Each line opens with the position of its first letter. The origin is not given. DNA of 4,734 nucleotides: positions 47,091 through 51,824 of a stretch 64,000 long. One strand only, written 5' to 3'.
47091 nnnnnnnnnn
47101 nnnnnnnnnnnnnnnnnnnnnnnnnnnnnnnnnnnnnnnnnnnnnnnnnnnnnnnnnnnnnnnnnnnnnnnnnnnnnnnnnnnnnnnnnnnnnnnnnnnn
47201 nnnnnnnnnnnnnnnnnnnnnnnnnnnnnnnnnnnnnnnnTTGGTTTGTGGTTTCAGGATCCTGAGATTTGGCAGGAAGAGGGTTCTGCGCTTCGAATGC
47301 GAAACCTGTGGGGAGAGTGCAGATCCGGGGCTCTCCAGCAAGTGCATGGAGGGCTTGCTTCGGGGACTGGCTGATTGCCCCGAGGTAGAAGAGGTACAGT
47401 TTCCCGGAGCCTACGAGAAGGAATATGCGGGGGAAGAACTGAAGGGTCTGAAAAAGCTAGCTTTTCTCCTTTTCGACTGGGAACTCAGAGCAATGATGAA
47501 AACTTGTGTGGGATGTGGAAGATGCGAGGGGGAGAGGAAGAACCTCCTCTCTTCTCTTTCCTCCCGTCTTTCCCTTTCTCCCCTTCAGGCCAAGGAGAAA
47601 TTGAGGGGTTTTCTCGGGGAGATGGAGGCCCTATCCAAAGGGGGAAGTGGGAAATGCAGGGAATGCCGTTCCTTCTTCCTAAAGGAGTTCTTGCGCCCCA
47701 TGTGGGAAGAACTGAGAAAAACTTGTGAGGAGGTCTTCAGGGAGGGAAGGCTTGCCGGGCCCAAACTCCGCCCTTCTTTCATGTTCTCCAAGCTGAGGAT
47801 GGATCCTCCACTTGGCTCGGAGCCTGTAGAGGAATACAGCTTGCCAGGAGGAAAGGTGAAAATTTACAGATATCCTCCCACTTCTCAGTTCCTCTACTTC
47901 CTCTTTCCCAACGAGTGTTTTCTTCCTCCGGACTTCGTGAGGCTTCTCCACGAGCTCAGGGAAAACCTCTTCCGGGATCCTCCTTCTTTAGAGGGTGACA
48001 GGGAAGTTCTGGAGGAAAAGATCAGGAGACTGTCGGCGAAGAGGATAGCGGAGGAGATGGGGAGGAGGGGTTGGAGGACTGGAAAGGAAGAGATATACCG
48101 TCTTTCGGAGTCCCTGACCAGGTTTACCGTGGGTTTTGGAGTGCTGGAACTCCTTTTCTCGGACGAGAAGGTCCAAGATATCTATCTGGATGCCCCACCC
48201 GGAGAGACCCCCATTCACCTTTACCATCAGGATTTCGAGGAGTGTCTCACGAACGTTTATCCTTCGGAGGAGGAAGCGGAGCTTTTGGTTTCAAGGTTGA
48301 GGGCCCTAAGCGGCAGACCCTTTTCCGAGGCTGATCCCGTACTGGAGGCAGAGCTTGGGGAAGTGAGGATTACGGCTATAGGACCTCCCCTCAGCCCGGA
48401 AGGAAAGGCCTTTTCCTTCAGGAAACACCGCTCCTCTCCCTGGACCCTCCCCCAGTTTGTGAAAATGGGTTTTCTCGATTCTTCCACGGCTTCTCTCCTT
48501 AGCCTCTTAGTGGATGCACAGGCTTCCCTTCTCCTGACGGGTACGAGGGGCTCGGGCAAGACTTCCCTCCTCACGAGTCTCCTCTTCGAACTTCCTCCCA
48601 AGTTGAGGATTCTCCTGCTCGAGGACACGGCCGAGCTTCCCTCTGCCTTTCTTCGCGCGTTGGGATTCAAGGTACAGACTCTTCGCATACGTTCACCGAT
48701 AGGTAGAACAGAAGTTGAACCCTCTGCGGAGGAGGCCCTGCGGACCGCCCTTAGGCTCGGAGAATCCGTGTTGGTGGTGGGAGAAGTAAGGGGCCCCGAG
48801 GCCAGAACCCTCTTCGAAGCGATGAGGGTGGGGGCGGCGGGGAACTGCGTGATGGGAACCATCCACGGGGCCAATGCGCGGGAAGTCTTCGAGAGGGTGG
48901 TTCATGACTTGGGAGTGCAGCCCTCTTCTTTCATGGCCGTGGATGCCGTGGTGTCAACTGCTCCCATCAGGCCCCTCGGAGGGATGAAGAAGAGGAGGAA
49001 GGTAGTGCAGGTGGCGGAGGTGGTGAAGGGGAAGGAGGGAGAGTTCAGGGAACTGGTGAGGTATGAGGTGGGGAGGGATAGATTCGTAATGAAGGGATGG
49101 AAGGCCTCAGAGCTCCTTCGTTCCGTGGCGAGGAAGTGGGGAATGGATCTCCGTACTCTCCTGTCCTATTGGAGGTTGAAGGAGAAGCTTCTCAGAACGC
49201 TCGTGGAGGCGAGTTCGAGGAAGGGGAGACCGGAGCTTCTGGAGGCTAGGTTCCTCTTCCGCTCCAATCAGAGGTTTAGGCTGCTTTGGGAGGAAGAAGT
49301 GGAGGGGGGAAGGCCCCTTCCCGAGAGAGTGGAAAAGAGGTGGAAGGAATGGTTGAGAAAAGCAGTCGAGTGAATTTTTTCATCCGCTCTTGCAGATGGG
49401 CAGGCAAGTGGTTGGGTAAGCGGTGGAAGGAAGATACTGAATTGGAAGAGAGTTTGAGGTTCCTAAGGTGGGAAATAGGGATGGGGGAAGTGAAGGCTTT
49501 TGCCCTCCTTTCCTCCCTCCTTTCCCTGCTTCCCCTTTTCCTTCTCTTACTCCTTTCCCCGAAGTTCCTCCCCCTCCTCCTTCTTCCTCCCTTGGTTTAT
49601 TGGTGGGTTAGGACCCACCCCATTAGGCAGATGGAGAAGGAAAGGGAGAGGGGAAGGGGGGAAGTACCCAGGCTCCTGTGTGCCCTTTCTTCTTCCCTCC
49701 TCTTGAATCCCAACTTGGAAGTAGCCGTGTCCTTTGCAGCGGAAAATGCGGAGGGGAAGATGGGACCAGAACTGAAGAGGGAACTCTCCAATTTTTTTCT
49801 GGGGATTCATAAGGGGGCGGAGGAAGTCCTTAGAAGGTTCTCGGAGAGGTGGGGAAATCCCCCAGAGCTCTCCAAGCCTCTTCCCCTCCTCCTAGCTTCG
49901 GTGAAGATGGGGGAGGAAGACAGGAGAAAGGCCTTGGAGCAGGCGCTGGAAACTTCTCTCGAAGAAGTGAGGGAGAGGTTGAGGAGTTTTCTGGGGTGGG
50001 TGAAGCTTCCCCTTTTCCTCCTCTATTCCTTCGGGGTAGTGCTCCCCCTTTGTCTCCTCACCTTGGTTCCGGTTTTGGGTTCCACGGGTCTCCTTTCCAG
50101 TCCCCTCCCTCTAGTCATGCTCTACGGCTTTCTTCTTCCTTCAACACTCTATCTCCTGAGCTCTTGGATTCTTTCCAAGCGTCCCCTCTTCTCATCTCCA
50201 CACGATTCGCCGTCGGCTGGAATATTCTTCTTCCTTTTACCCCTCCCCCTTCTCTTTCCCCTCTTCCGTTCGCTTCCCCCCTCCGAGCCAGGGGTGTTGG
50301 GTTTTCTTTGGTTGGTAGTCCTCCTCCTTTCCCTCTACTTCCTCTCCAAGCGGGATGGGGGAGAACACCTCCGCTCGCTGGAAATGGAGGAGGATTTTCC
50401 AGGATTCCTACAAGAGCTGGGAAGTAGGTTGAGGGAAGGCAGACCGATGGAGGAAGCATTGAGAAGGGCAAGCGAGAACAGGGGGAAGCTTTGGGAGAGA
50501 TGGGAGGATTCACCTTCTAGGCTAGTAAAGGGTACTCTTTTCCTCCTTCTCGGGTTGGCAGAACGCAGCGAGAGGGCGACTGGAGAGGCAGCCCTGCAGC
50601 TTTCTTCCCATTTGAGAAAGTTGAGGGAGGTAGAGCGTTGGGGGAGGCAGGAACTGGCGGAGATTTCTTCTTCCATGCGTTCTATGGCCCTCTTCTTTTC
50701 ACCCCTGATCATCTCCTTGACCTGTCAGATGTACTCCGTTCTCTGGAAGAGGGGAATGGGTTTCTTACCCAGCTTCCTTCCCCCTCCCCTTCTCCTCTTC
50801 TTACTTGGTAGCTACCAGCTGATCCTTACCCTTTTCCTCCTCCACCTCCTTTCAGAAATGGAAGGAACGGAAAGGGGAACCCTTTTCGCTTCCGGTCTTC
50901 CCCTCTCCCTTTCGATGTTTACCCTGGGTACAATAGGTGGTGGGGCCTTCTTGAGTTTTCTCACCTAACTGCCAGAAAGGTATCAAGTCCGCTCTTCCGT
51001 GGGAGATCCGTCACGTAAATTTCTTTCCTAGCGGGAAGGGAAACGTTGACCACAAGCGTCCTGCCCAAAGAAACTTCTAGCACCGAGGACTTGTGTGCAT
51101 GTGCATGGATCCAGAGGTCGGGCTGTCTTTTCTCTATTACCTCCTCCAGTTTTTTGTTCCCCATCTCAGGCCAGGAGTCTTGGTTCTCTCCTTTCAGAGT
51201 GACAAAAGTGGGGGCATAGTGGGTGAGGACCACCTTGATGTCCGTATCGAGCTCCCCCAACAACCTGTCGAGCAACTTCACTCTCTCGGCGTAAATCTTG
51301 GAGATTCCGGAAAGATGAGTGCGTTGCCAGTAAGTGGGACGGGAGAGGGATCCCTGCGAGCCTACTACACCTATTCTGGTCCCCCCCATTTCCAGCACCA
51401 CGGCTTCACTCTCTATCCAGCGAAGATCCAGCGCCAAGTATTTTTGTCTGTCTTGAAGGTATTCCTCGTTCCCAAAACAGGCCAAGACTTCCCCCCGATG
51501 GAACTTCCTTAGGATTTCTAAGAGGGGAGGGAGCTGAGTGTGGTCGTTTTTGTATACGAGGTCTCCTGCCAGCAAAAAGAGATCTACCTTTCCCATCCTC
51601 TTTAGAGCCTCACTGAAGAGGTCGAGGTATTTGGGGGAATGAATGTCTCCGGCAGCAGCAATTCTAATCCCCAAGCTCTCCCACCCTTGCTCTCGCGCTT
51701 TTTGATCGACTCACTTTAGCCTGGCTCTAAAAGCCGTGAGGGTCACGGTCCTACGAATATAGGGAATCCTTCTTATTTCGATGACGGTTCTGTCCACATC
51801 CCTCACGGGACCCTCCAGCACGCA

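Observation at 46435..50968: Orphan type-IV-pilus/archaellum-like ATPase + platform pair with Cys-rich ATPase N-terminal extension and no pilin gene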

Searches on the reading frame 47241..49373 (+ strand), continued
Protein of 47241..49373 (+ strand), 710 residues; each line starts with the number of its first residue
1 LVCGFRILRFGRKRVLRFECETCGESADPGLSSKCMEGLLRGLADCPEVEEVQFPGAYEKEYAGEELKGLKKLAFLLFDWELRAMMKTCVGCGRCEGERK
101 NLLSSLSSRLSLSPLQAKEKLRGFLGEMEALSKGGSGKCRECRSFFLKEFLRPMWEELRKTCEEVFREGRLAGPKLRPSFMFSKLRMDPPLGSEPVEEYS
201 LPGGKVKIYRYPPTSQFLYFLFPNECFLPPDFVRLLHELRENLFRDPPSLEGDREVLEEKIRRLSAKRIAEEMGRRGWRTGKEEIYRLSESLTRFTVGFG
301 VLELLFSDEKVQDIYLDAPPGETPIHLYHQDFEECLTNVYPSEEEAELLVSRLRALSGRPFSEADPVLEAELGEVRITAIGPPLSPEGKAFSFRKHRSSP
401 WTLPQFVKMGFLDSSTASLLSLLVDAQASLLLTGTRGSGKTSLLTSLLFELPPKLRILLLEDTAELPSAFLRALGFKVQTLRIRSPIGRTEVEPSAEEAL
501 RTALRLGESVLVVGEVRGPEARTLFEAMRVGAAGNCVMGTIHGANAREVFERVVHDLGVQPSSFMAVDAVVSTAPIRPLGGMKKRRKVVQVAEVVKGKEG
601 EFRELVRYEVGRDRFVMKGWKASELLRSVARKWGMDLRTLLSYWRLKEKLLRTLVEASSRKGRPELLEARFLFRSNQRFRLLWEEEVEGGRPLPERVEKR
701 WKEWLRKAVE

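Call 38: search_protein_families(library=pfam, proteins=[L001:8907-9161:+, L001:9145-9753:+, L001:9726-10004:+, L001:12199-13974:+, L002:10264-12285:+, L002:12290-12673:+, L002:12721-13161:+, L029:8334-8903:+, L018:8311-8907:-], max_evalue=0.05)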
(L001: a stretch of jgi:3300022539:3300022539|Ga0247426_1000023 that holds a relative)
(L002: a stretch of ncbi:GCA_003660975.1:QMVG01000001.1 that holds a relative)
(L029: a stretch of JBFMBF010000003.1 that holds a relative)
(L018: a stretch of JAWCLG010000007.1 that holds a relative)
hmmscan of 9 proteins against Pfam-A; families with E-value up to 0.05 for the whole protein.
L001:8907-9161:+ (84 aa): 0 families

L001:9145-9753:+ (202 aa): 0 families

L001:9726-10004:+ (92 aa): 10 families
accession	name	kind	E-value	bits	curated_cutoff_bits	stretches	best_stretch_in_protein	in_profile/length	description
PF23991.1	DUF7310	-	0.00017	22.4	40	1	19-75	26-82/83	Coiled-coil region of unknown function (DUF7310)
PF17078.10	SHE3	-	0.0018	18.5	30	1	18-78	47-107/228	SWI5-dependent HO expression protein 3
PF07888.16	CALCOCO1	-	0.0018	17.7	36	1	10-83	200-276/496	Calcium binding and coiled-coil domain (CALCOCO1) like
PF04102.17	SlyX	-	0.0019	19.2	30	0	35-83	1-49/67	SlyX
PF05531.17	NPV_P10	-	0.0042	18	29.8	1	21-65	9-53/75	Nucleopolyhedrovirus P10 protein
PF20492.3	ERM_helical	-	0.0063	17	40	1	11-77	29-95/120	Ezrin/radixin/moesin, alpha-helical domain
PF12329.13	TMF_DNA_bd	-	0.011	16.2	35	1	14-55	31-72/74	TATA element modulatory factor 1 DNA binding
PF16326.10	ABC_tran_CTD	-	0.023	15.4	32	1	28-81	6-57/69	ABC transporter C-terminal domain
PF02090.21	SPAM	-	0.025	15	35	1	26-71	8-53/142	Salmonella surface presentation of antigen gene type M protein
PF08317.16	Spc7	-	0.049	13.4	34.5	0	27-74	144-191/196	Spc7 kinetochore protein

L001:12199-13974:+ (591 aa): 2 families
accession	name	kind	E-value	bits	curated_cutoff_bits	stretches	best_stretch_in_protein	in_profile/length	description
PF00482.28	T2SSF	-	3.6e-06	27.4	25.2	1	371-500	4-123/125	Type II secretion system (T2SS), protein F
PF02653.21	BPD_transp_2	-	0.018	14.6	26.8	1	38-93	169-224/269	Branched-chain amino acid transport system / permease component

L002:10264-12285:+ (673 aa): 1 family
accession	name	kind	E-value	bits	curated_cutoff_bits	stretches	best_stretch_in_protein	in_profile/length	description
PF00482.28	T2SSF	-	0.00036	20.9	25.2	1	147-279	3-125/125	Type II secretion system (T2SS), protein F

L002:12290-12673:+ (127 aa): 0 families

L002:12721-13161:+ (146 aa): 0 families

L029:8334-8903:+ (189 aa): 0 families

L018:8311-8907:- (198 aa): 4 families
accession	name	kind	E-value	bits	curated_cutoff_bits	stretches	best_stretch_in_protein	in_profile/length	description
PF03425.19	CBM_11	-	2.7e-09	37.8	27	1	56-160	34-137/182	Carbohydrate binding domain (family 11)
PF08547.18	CIA30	-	2.4e-08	34.6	24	1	90-177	49-137/157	Complex I intermediate-associated protein 30 (CIA30)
PF21582.3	CBM30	-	0.00054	20.4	27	1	102-197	66-169/170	Carbohydrate binding domain 30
PF18329.7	SGBP_B_XBD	-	0.047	14.3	26.4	0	146-195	126-183/186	Surface glycan-binding protein B xyloglucan binding domain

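Call 43: find_encoding_contigs(protein=P0001, flank=10000, max_places=3)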
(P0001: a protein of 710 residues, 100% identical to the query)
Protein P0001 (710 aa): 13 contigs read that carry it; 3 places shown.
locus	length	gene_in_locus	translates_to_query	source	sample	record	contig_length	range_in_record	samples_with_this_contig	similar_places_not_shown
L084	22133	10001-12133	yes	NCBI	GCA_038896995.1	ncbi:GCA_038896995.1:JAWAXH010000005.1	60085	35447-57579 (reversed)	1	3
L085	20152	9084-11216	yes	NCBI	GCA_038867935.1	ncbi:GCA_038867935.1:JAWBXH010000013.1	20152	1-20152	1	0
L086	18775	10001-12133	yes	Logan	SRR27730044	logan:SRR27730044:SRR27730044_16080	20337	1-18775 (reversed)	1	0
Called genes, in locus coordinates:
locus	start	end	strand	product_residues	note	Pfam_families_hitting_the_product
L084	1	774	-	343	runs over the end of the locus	PF00962:A_deaminase, PF19326:AMP_deaminase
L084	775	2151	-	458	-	PF01909:NTP_transf_2, PF09249:tRNA_NucTransf2, PF21133:CAA_C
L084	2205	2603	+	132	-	PF00582:Usp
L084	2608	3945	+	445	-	PF02040:ArsB, PF03600:CitMHS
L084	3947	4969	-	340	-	PF00850:Hist_deacetyl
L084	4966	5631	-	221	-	PF01902:Diphthami_syn_2_N, PF28410:Diphthami_syn_2_C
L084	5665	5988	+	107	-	-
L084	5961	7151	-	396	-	PF01970:TctA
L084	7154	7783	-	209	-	PF13742:tRNA_anti_2 (faint), PF01336:tRNA_anti-codon (weak)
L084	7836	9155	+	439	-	PF01841:Transglut_core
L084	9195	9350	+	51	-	-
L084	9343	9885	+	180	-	-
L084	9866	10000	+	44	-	-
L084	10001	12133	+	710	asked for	PF00437:T2SSE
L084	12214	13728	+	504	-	-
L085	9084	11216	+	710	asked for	PF00437:T2SSE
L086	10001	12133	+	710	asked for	PF00437:T2SSE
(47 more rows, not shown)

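Call 56: list_cluster_members(proteins=[P0089, P0114])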
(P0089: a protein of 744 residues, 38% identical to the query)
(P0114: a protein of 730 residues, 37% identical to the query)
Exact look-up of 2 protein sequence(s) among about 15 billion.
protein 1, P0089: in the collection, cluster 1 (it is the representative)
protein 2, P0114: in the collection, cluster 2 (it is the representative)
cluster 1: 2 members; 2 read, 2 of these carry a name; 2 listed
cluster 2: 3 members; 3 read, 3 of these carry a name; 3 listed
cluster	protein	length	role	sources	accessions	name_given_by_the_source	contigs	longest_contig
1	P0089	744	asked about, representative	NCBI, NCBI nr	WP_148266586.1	type II/IV secretion system ATPase subunit [Methanocella arvoryzae]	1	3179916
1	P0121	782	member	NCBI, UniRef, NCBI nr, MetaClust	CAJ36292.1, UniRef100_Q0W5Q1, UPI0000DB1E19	putative bacterial type II secretion system protein [Methanocella arvoryzae MRE50] | Bacterial type II secretion system protein n=2 Tax=Methanocella TaxID=570266 ... | status=active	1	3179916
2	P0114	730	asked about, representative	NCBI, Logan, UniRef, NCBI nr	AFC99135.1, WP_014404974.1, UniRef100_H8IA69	putative type II secretion system protein E [Methanocella conradii HZ254] | Type II secretion system protein E n=1 Tax=Methanocella conradii (strain DSM 24694 / JCM ... | type II/IV secretion system ATPase subunit [Methanocella conradii]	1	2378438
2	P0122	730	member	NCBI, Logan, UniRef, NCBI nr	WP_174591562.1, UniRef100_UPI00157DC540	type II/IV secretion system ATPase subunit [Methanocella conradii] | type II/IV secretion system ATPase subunit n=1 Tax=Methanocella conradii TaxID=1175444 ...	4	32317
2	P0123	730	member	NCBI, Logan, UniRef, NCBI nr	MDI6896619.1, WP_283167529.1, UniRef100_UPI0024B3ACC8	type II/IV secretion system ATPase subunit [Methanocella conradii] | type II/IV secretion system ATPase subunit n=1 Tax=Methanocella conradii TaxID=1175444 ...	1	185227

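Call 62: find_homologous_proteins(query=P0089, max_evalue=1e-20)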
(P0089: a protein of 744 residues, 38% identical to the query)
Query P0089 (744 aa): 805 proteins with E <= 1e-20 among 8000 candidates; the best 120 are listed.
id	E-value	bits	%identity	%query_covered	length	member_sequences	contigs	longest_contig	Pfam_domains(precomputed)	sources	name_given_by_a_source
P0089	0.0e+0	1662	100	100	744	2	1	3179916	PF00437.27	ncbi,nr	ncbi:type II/IV secretion system ATPase subunit [Methanocella arvoryzae]|nr:type II/IV secretion sys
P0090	0.0e+0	1482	89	100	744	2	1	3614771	PF00437.27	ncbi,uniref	ncbi:ATPase, T2SS/T4P/T4SS family [Methanocella sp. MCL-LM]|uniref:ATPase, T2SS/T4P/T4SS family n=1 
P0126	0.0e+0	1358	81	100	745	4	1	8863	PF00437.27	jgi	-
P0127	0.0e+0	1270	79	95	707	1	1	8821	PF00437.27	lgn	-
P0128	0.0e+0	1255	77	99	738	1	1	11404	PF00437.27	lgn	-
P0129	0.0e+0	1117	67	99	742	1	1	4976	PF00437.27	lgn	-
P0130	0.0e+0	1081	85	76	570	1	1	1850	PF00437.27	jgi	jgi:type IV secretory pathway ATPase VirB11/archaellum biosynthesis ATPase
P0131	0.0e+0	1034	65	100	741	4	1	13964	PF00437.27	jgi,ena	jgi:type IV secretory pathway ATPase VirB11/archaellum biosynthesis ATPase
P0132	2.2e-296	1003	64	97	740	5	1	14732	PF00437.27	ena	-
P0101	5.4e-296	1002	64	95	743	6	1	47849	PF00437.27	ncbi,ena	-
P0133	1.3e-294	997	62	100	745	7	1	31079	PF00437.27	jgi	jgi:flagellar protein FlaI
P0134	5.6e-294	995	63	96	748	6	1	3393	PF00437.27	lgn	-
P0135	1.3e-293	994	63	98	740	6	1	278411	PF00437.27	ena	-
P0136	1.7e-293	993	61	97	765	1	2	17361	PF00437.27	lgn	-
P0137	5.4e-293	992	62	100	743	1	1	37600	PF00437.27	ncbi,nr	ncbi:MAG: hypothetical protein A4E28_02714 [Methanocella sp. PtaU1.Bin125]|nr:MAG: hypothetical prot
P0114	6.9e-268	909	59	97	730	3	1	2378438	PF00437.27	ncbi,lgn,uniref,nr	ncbi:putative type II secretion system protein E [Methanocella conradii HZ254]|uniref:Type II secret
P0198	8.4e-185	634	43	97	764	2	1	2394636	PF00437.27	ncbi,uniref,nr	ncbi:type II/IV secretion system ATPase subunit [Methanococcoides methylutens]|uniref:type II/IV sec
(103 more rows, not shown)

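Call 63: find_encoding_contigs(protein=P0198, flank=8000, max_places=1)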
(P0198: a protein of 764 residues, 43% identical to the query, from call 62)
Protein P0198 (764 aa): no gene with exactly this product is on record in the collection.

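Call 74: search_dna_similar(query=window:47241-49373:+, collection=plasmids, mode=protein, max_rows=25, max_evalue=1e-20)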
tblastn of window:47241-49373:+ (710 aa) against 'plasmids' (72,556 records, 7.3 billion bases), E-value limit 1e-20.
Records with a match: 2; places in all: 2; records where one place covers at least 80% of the query: 0.
Best place of each record, by identity: <60% 2.
By first word of the organism name: Haloterrigena 2.
By predicted mobility (MOB-suite, as given by PLSDB): non-mobilizable 2.
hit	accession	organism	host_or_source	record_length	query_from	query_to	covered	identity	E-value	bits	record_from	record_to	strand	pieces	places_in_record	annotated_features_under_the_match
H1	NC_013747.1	Haloterrigena turkmenica DSM 5511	-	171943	292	572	40%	49.3%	2e-54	210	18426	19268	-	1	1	type II/IV secretion system ATPase subunit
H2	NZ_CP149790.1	Haloterrigena sp. KLK7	cell culture,salt lake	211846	277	572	42%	46.8%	1e-53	208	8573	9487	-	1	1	type II/IV secretion system ATPase subunit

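Call 75: get_annotated_region(hit=H1, flank=7000)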
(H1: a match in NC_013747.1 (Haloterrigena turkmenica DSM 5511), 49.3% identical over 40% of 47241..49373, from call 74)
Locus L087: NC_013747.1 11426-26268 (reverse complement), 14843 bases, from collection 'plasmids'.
description: Haloterrigena turkmenica DSM 5511 plasmid pHTUR04, complete sequence
organism: Haloterrigena turkmenica DSM 5511 (NCBI taxid 543526)
taxonomy: Archaea; Euryarchaeota; Halobacteria; Halobacteriales; Natrialbaceae; Haloterrigena; Haloterrigena turkmenica; Haloterrigena turkmenica DSM 5511
host: -; source: -; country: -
typing (MOB-suite, as given by PLSDB): non-mobilizable
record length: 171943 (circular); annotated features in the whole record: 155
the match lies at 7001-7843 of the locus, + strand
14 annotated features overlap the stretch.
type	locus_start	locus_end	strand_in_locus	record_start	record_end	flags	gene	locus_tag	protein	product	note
CDS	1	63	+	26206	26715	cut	-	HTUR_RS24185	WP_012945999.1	hypothetical protein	-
CDS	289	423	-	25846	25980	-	-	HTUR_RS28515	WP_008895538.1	hypothetical protein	-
CDS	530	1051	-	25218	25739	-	-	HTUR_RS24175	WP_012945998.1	SHOCT domain-containing protein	-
CDS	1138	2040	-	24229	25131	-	-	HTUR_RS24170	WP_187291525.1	ribonucleotide-diphosphate reductase subunit beta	GO:0009263 - deoxyribonucleotide biosynthetic process [Evidence IEA]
CDS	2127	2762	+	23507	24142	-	-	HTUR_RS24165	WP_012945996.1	helix-turn-helix domain-containing protein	-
CDS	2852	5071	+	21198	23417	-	-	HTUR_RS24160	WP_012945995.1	AAA family ATPase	-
CDS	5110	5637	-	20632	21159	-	-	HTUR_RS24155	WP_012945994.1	hypothetical protein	-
CDS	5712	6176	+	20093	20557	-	-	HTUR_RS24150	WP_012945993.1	hypothetical protein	-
CDS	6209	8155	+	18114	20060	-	-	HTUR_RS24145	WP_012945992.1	type II/IV secretion system ATPase subunit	-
CDS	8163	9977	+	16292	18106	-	-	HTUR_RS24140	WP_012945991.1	secretion system protein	-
CDS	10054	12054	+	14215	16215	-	-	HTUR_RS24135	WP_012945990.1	DEAD/DEAH box helicase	-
CDS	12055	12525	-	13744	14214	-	-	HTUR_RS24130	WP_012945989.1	hypothetical protein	-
CDS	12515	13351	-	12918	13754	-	-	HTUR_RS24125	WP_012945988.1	ParA family protein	-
CDS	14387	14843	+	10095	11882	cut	-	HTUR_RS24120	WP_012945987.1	DUF87 domain-containing protein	-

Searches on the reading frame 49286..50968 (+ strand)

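Call 3: search_protein_families(library=pfam, proteins=[window:49286-50968:+], max_evalue=0.01)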
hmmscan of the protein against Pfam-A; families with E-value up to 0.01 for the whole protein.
window:49286-50968:+ (560 aa): 1 family
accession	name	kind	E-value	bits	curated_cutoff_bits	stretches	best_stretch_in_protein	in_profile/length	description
PF00482.28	T2SSF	-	0.00085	19.7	25.2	0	374-400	1-29/125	Type II secretion system (T2SS), protein F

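Call 4: search_protein_families(library=ncbifam, proteins=[window:49286-50968:+], max_evalue=0.01)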
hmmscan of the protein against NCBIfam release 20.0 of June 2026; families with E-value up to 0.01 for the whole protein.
window:49286-50968:+ (560 aa): 0 families

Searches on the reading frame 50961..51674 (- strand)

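Call 3: search_protein_families(library=pfam, proteins=[window:50961-51674:-], max_evalue=0.01)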
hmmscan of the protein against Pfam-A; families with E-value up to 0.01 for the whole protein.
window:50961-51674:- (237 aa): 2 families
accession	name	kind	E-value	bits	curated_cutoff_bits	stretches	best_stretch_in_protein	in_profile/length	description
PF00149.33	Metallophos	-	1.2e-14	55.6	21.5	1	3-195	1-190/191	Calcineurin-like phosphoesterase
PF14582.11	Metallophos_3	-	0.00055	19.8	28.2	1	137-210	166-235/259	Metallophosphoesterase, calcineurin superfamily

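Call 4: search_protein_families(library=ncbifam, proteins=[window:50961-51674:-], max_evalue=0.01)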
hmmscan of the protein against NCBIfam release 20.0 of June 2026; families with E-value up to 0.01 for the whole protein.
window:50961-51674:- (237 aa): 2 families
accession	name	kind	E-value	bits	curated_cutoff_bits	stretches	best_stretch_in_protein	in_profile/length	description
TIGR00040.1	yfcE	subfamily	0.0013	18.8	56.25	0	4-71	2-62/158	YfcE family phosphodiesterase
TIGR03729.1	acc_ester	subfamily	0.0018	17.7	148.25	0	15-76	19-77/239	putative phosphoesterase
